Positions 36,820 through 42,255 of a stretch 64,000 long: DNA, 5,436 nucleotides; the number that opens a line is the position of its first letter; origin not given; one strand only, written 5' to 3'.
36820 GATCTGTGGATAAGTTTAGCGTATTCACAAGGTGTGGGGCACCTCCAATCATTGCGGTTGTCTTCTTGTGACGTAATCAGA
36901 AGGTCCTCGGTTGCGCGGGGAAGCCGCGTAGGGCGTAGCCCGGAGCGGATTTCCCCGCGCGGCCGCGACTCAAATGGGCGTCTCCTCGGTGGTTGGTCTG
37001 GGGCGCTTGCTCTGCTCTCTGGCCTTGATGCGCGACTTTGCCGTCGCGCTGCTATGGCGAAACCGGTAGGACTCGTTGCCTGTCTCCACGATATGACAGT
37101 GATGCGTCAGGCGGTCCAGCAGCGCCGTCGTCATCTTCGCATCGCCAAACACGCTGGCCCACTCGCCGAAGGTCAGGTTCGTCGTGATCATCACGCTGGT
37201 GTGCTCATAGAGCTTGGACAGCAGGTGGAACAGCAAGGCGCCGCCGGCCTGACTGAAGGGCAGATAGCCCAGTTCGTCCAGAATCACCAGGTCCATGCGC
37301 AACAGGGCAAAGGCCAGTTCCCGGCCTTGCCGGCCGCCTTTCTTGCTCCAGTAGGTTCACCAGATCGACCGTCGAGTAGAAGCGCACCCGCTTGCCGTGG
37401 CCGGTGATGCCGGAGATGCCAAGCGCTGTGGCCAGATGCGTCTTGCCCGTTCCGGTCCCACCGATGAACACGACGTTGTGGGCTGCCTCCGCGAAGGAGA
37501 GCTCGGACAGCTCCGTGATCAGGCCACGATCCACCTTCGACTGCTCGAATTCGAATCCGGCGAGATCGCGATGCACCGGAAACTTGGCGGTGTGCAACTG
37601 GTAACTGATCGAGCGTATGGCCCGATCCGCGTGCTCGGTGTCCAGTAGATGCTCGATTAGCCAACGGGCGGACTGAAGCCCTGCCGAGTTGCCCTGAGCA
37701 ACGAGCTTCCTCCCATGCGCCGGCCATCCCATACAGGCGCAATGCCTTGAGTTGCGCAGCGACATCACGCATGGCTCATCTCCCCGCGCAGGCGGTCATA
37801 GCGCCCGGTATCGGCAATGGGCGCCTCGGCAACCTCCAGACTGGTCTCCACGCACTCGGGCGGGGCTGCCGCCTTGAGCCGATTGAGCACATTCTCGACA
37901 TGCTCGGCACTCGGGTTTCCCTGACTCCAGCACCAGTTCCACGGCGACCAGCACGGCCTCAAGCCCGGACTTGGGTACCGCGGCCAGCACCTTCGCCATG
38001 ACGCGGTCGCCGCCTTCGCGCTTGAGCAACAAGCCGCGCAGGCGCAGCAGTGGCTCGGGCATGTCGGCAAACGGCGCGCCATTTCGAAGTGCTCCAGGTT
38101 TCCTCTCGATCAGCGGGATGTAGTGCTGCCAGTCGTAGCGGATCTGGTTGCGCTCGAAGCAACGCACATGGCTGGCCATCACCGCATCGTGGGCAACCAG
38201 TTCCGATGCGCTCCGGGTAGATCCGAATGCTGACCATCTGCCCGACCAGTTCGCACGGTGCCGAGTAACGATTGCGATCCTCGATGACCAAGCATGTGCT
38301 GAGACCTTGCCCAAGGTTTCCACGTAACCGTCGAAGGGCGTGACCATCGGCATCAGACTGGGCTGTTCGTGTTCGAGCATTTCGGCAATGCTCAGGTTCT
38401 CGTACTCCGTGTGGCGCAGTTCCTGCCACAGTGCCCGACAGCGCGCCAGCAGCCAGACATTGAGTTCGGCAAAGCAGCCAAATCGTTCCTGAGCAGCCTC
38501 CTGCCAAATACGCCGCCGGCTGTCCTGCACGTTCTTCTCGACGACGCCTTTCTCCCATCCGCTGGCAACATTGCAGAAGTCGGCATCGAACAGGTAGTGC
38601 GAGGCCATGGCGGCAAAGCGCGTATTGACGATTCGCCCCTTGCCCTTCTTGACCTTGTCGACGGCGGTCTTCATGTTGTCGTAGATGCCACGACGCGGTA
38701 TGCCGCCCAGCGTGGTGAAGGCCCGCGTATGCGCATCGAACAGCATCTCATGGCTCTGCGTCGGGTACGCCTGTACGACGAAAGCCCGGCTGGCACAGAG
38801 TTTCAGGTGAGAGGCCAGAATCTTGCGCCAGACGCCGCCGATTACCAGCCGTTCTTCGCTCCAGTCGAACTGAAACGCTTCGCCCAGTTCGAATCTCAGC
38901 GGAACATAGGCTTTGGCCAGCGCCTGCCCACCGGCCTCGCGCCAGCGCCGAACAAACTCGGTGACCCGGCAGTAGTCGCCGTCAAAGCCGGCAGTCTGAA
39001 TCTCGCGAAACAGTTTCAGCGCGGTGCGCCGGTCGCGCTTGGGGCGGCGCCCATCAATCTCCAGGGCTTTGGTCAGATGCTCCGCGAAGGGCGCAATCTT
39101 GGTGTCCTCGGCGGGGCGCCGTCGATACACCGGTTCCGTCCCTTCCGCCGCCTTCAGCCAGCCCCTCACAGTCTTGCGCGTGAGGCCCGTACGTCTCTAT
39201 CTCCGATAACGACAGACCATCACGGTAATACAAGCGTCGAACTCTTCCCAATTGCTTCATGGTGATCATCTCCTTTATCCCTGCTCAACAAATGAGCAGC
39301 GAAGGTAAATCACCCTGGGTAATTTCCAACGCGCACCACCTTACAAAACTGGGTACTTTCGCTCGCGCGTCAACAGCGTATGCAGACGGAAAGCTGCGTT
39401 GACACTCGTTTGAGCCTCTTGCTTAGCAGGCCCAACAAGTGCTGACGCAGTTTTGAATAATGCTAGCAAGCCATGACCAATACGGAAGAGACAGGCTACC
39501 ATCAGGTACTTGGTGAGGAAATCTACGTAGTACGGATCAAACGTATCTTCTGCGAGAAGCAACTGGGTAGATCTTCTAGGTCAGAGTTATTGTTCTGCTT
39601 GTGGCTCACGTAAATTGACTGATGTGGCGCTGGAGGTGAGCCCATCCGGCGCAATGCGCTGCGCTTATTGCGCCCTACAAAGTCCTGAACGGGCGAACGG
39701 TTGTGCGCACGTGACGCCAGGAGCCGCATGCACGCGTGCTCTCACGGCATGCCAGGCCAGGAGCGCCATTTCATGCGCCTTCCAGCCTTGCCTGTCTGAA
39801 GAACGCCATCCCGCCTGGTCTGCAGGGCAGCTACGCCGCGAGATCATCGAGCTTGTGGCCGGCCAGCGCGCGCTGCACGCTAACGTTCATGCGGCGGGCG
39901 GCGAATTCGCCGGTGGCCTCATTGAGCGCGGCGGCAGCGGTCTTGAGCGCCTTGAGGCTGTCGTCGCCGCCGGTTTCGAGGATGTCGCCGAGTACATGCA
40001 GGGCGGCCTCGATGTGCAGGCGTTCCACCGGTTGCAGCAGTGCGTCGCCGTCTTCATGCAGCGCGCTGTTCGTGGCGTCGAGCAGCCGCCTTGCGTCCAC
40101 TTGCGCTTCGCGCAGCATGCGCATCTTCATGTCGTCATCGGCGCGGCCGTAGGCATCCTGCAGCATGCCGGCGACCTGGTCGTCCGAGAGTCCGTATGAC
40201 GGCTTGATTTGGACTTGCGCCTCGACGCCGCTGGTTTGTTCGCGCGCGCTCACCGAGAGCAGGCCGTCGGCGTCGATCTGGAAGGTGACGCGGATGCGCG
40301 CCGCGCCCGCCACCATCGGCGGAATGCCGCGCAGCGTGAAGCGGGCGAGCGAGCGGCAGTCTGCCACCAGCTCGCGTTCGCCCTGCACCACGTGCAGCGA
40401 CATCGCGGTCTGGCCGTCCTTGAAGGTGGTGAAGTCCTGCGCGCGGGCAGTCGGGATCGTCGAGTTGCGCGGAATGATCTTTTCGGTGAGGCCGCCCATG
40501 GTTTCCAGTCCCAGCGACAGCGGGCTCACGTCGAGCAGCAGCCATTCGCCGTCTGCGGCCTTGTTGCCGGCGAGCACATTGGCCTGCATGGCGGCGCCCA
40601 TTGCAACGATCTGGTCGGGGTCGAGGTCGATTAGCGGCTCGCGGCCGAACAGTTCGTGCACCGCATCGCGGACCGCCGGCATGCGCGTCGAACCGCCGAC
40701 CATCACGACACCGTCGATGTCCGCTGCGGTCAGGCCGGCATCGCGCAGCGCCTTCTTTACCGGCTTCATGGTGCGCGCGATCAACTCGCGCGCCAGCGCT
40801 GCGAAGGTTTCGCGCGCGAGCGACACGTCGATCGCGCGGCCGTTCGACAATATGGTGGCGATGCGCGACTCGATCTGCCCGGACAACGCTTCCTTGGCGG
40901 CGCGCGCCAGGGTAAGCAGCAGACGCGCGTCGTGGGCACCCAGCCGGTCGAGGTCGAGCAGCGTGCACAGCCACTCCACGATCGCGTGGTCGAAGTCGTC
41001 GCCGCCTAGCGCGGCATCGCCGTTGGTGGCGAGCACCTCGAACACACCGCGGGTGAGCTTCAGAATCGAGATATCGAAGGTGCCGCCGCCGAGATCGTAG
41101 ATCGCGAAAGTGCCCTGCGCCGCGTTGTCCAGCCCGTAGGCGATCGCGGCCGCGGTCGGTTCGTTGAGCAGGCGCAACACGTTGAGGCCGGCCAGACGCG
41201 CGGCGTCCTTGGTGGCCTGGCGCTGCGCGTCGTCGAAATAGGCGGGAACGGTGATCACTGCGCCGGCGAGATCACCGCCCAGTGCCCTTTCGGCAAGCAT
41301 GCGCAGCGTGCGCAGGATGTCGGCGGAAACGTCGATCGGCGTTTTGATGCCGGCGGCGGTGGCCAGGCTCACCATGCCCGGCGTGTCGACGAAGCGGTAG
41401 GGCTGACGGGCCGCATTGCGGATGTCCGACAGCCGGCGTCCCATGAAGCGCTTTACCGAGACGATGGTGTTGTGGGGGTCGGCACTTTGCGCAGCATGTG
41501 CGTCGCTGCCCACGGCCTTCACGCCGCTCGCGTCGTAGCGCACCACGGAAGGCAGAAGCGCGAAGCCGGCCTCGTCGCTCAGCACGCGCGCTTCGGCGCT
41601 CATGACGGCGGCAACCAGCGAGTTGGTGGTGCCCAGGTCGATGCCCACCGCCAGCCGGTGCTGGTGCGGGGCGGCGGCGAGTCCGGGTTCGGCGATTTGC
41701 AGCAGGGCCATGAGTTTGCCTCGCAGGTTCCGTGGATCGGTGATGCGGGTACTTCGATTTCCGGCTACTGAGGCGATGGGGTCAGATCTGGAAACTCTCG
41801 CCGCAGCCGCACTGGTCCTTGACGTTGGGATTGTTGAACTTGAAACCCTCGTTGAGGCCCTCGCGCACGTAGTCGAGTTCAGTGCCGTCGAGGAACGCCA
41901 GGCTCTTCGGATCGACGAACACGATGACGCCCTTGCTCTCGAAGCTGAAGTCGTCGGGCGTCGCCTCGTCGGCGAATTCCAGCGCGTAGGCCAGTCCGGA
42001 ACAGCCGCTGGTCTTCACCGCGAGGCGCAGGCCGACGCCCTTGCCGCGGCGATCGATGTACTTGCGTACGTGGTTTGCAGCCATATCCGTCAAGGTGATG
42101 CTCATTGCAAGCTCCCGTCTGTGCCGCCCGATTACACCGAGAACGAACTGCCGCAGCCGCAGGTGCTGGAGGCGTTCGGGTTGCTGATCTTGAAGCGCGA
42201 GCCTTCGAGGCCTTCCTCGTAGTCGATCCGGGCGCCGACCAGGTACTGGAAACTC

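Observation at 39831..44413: Non-canonical isc locus: iscS-iscU-erpA-iscA-hscA with no iscR, hscB or fdx, bracketed by IS elements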

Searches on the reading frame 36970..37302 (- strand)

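Call 5: search_protein_families(library=ncbifam, proteins=[window:36970-37302:-])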
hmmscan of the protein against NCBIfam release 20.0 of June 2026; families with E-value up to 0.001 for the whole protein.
window:36970-37302:- (110 aa): 6 families
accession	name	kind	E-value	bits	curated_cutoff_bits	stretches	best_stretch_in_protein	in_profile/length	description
NF038214.1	IS21_help_AAA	equivalog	3e-37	128.5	200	1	1-83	150-232/232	IS21-like element helper ATPase IstB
NF006616.1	PRK09183.1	subfamily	1.1e-26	93.6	300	1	3-85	163-246/253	IS21-like element helper ATPase IstB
NF006038.0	PRK08181.1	subfamily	1.1e-24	87.1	317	1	2-92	168-258/271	transposase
NF005098.0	PRK06526.1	subfamily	2.1e-24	86.4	296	1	2-86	170-254/266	transposase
NF005992.0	PRK08116.1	subfamily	0.00034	19.8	189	1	3-87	179-259/269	hypothetical protein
NF005304.0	PRK06835.1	equivalog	0.00073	18.7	215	1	3-82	247-322/330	ATP-binding protein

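Call 6: search_protein_families(library=pfam, proteins=[window:36970-37302:-])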
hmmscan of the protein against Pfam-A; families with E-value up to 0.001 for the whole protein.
window:36970-37302:- (110 aa): 1 family
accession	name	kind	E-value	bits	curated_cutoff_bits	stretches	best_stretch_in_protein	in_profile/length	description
PF01695.23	IstB_IS21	-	4.7e-39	134.7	24.1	1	1-85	152-236/238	IstB-like ATP binding protein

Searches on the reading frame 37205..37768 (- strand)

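Call 5: search_protein_families(library=ncbifam, proteins=[window:37205-37768:-])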
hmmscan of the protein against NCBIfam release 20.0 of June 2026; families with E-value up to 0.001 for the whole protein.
window:37205-37768:- (187 aa): 7 families
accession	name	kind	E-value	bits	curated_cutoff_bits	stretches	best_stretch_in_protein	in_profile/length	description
NF038214.1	IS21_help_AAA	equivalog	1e-30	107.2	200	1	22-146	16-139/232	IS21-like element helper ATPase IstB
NF006616.1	PRK09183.1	subfamily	8.9e-20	71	300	1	32-145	35-148/253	IS21-like element helper ATPase IstB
NF005098.0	PRK06526.1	subfamily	1.1e-15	57.9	296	1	40-142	52-154/266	transposase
NF006038.0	PRK08181.1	subfamily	2.6e-13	49.8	317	1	23-145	33-155/271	transposase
NF005304.0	PRK06835.1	equivalog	0.00011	21.4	215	1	91-144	178-230/330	ATP-binding protein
TIGR00362.1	DnaA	equivalog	0.00061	19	343.9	1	96-136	136-178/437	chromosomal replication initiator protein DnaA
NF009043.0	PRK12377.1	subfamily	0.0007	19.3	389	1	93-139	98-143/248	ATP-binding protein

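Call 6: search_protein_families(library=pfam, proteins=[window:37205-37768:-])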
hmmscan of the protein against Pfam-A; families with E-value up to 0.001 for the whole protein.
window:37205-37768:- (187 aa): 1 family
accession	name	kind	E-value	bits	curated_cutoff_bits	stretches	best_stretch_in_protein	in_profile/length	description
PF01695.23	IstB_IS21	-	1.9e-34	119.7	24.1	1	23-146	19-141/238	IstB-like ATP binding protein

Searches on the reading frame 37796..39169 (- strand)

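Call 5: search_protein_families(library=ncbifam, proteins=[window:37796-39169:-])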
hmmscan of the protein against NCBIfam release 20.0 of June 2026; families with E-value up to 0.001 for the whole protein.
window:37796-39169:- (457 aa): 1 family
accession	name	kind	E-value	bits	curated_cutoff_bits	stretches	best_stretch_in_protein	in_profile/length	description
NF033546.1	transpos_IS21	equivalog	2.7e-81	273.3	160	1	2-275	26-292/294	IS21 family transposase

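Call 6: search_protein_families(library=pfam, proteins=[window:37796-39169:-])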
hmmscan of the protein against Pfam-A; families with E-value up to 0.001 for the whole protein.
window:37796-39169:- (457 aa): 0 families

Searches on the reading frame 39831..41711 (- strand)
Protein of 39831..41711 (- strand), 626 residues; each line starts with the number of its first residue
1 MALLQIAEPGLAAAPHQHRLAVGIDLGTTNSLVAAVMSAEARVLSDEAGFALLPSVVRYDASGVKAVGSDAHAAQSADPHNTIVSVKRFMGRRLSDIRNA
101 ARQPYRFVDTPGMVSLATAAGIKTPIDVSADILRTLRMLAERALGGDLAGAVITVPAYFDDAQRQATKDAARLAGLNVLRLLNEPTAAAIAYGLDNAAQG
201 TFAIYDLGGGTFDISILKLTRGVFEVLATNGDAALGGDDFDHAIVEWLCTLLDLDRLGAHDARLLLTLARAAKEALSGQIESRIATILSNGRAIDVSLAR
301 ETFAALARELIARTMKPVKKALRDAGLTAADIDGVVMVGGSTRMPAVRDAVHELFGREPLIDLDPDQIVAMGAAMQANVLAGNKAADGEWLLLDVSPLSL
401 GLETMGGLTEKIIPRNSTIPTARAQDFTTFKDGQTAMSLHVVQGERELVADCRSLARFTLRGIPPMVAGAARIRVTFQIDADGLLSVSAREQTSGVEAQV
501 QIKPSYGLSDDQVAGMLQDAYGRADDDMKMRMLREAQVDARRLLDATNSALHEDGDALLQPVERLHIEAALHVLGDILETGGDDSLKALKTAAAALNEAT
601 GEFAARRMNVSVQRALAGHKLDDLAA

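Call 5: search_protein_families(library=ncbifam, proteins=[window:39831-41711:-])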
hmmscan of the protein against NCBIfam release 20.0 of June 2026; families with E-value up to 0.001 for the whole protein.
window:39831-41711:- (626 aa): 17 families
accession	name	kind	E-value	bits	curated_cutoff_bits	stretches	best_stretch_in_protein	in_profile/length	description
NF003520.0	PRK05183.1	subfamily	2.7e-284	944.4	620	1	1-623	1-620/621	Fe-S protein assembly chaperone HscA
TIGR01991.1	HscA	equivalog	1.1e-261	869.6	708.55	1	21-623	1-600/600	Fe-S protein assembly chaperone HscA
NF001413.0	PRK00290.1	equivalog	6.4e-176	586.4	648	1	21-607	4-594/625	molecular chaperone DnaK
TIGR02350.1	prok_dnaK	equivalog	5.4e-172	573.2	822.55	1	21-605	2-592/596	molecular chaperone DnaK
NF009946.0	PRK13410.1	equivalog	3.7e-154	514.5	1019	1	22-604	5-598/669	molecular chaperone DnaK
NF009947.0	PRK13411.1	equivalog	2.7e-152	508.2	1002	1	22-595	5-587/662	molecular chaperone DnaK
NF002399.0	PRK01433.1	equivalog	5.4e-149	497.5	743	1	1-623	1-593/595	Fe-S protein assembly chaperone HscA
NF010539.0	PRK13927.1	subfamily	2.7e-17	62.7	293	1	149-376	100-325/339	rod shape-determining protein MreB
TIGR00904.1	mreB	subfamily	3e-16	59.4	365.75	1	151-378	101-327/334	MreB/Mrl family cell shape determining protein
NF008673.0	PRK11678.1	equivalog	3.2e-15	55.9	331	2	127-220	128-229/450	molecular chaperone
NF011660.0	PRK15080.1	equivalog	7.9e-15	54.8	182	1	130-224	76-165/277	ethanolamine utilization protein EutJ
NF010540.1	PRK13929.1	exception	2.2e-13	50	515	1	121-378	69-325/334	rod-share determining protein MreBH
TIGR02529.1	EutJ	subfamily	4.5e-12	46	152.1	1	129-225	42-133/239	ethanolamine utilization protein EutJ family protein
NF053558.1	BeeR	equivalog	5.1e-06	25.7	530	0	121-352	74-305/349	BeeR family actin-like protein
TIGR01174.1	ftsA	equivalog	2.9e-05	23.3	175.85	1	167-372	163-354/371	cell division protein FtsA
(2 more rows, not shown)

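Call 6: search_protein_families(library=pfam, proteins=[window:39831-41711:-])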
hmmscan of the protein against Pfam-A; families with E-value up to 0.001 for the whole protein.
window:39831-41711:- (626 aa): 2 families
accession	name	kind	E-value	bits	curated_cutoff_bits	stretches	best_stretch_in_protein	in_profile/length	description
PF00012.26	HSP70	-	3.5e-178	594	20.6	1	21-606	1-596/599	Hsp70 protein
PF06723.19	MreB_Mbl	-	1.6e-19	70.4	27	1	127-377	72-319/327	MreB/Mbl protein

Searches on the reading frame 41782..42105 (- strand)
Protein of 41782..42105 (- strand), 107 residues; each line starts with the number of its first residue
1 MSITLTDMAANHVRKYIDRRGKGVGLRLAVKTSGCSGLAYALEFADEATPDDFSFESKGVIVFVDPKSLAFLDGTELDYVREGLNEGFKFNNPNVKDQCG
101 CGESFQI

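Call 5: search_protein_families(library=ncbifam, proteins=[window:41782-42105:-])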
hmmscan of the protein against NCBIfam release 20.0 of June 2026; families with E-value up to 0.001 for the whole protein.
window:41782-42105:- (107 aa): 9 families
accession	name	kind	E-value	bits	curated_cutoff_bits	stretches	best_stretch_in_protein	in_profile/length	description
TIGR02011.1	IscA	equivalog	1e-51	173.6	150.6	1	3-107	1-105/105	iron-sulfur cluster assembly protein IscA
NF007049.0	PRK09502.1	equivalog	1.2e-51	173.4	181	1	1-107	1-107/107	iron-sulfur cluster assembly protein IscA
NF007050.0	PRK09504.1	equivalog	1.7e-37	128.1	161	1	3-107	18-122/122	Fe-S cluster assembly scaffold SufA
TIGR01997.1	sufA_proteo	equivalog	3.1e-37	127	136.2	1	3-107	3-107/107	Fe-S cluster assembly scaffold SufA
TIGR00049.1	TIGR00049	subfamily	2e-36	124.4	58.8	1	3-106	1-105/106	iron-sulfur cluster assembly accessory protein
NF010147.0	PRK13623.1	equivalog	1.5e-24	86.4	117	1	2-107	9-115/115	iron-sulfur cluster insertion protein ErpA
NF038090.1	IscA_HesB_Se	subfamily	2.2e-11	43.9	85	1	3-102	2-100/101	IscA/HesB family protein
TIGR03341.1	YhgI_GntY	equivalog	5.8e-09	36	269.35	1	3-96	1-96/190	Fe-S biogenesis protein NfuA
NF008392.0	PRK11190.1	equivalog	1.1e-07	31.9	268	1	3-96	2-97/192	Fe-S biogenesis protein NfuA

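Call 6: search_protein_families(library=pfam, proteins=[window:41782-42105:-])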
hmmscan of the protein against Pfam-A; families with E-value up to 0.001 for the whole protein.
window:41782-42105:- (107 aa): 1 family
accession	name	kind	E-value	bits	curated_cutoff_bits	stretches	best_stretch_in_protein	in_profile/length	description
PF01521.26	Fe-S_biosyn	-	9.4e-25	87.4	26.3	1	1-103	1-110/110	Iron-sulphur cluster biosynthesis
